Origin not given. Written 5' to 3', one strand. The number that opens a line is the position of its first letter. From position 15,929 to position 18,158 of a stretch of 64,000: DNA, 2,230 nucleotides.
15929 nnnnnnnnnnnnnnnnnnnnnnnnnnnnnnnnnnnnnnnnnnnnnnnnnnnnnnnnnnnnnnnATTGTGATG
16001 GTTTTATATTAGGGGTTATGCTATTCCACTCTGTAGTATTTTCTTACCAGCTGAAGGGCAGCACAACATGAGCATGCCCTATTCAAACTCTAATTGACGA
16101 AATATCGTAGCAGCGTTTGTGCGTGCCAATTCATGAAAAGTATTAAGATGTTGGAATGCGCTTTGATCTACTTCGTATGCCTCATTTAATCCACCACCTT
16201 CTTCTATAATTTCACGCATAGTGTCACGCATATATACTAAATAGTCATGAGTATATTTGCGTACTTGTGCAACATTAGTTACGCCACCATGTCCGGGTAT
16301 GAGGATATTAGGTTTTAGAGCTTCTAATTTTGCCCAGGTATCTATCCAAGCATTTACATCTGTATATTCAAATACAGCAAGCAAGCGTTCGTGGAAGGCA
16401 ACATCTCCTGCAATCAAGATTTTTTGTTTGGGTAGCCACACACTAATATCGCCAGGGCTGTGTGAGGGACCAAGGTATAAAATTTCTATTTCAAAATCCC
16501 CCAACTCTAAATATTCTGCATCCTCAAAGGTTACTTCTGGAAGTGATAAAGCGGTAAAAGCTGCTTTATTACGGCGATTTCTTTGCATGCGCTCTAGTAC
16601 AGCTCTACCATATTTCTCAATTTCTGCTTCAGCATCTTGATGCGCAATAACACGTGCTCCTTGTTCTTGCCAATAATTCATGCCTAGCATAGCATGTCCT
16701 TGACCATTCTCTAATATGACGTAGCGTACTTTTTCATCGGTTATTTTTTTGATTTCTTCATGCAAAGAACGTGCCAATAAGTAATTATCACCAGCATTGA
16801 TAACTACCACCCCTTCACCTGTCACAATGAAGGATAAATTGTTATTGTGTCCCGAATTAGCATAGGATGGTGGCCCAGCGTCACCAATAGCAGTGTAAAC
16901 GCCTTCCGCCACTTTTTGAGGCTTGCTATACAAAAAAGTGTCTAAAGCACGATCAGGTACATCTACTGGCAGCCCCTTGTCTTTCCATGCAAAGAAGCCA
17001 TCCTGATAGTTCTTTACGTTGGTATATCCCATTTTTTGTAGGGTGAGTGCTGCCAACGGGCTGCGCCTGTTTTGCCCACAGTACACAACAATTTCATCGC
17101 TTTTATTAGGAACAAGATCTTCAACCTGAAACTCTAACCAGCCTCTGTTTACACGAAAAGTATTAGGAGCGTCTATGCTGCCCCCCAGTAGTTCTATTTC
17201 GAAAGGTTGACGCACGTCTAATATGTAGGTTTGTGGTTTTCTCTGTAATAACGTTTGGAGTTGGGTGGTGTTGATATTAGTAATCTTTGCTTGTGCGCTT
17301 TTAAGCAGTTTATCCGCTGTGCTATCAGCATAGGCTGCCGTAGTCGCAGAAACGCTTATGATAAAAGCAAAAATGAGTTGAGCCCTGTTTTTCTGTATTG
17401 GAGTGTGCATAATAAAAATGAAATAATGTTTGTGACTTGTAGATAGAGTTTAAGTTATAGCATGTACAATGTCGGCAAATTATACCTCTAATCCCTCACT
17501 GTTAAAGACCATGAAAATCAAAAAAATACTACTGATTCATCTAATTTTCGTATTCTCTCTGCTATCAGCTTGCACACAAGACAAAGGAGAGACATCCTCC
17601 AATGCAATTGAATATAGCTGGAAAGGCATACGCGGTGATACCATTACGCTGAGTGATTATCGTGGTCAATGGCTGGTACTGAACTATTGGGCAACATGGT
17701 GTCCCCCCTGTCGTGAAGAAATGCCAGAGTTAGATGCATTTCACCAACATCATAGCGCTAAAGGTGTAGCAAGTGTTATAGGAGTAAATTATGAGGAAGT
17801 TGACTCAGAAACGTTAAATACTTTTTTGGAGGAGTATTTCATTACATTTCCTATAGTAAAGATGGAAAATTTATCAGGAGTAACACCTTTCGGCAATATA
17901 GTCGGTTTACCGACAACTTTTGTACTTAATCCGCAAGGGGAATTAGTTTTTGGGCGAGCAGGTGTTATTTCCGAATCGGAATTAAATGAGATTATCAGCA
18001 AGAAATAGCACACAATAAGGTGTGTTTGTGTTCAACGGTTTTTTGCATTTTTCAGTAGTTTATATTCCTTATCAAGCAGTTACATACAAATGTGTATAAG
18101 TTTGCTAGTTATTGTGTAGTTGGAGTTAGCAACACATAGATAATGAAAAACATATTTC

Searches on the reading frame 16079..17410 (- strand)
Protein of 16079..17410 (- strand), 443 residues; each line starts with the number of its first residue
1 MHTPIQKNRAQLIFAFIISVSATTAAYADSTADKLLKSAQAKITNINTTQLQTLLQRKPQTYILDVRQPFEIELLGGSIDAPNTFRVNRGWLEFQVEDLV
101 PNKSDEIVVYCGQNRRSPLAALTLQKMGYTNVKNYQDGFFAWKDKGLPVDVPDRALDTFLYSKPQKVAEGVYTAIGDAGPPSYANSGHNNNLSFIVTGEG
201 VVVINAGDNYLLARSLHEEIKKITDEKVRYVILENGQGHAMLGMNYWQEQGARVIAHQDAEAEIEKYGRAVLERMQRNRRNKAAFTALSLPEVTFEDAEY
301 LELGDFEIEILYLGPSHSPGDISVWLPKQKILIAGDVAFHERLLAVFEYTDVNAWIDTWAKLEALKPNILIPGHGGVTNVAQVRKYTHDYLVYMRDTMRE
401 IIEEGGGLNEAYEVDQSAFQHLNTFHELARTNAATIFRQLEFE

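Call 8: search_protein_families(library=pfam, proteins=[window:16079-17410:-], max_evalue=0.001)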
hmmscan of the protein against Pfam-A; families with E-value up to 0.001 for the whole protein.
window:16079-17410:- (443 aa): 3 families
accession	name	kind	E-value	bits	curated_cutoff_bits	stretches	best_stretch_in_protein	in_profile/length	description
PF00581.25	Rhodanese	-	1.3e-13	51.6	22.2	1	49-144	3-101/102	Rhodanese-like domain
PF00753.33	Lactamase_B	-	1.1e-11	45.5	22.7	1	190-374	6-196/196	Metallo-beta-lactamase superfamily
PF19583.5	ODP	-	0.00071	19.9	27.2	0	191-337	4-136/194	ODP family beta lactamase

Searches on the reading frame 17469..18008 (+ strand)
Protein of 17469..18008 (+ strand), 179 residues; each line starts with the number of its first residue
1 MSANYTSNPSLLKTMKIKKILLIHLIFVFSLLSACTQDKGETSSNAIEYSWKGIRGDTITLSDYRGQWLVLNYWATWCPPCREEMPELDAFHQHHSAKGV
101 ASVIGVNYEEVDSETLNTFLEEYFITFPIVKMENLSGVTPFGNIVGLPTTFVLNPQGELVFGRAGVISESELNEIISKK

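Call 8: search_protein_families(library=pfam, proteins=[window:17469-18008:+], max_evalue=0.001)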
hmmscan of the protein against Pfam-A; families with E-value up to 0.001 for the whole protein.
window:17469-18008:+ (179 aa): 5 families
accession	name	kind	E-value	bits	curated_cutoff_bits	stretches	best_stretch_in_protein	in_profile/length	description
PF00578.27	AhpC-TSA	-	7.4e-21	74.8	26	1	46-160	5-122/124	AhpC/TSA family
PF08534.16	Redoxin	-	3.9e-15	56.4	26.6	1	56-173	18-145/148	Redoxin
PF13905.12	Thioredoxin_8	-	2.7e-09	37.7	27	1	67-158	2-93/94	Thioredoxin-like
PF00085.26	Thioredoxin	-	2.8e-06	27.7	23.5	1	68-112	20-62/103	Thioredoxin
PF13098.12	Thioredoxin_2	-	0.00036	21.3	27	1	66-175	5-103/104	Thioredoxin-like domain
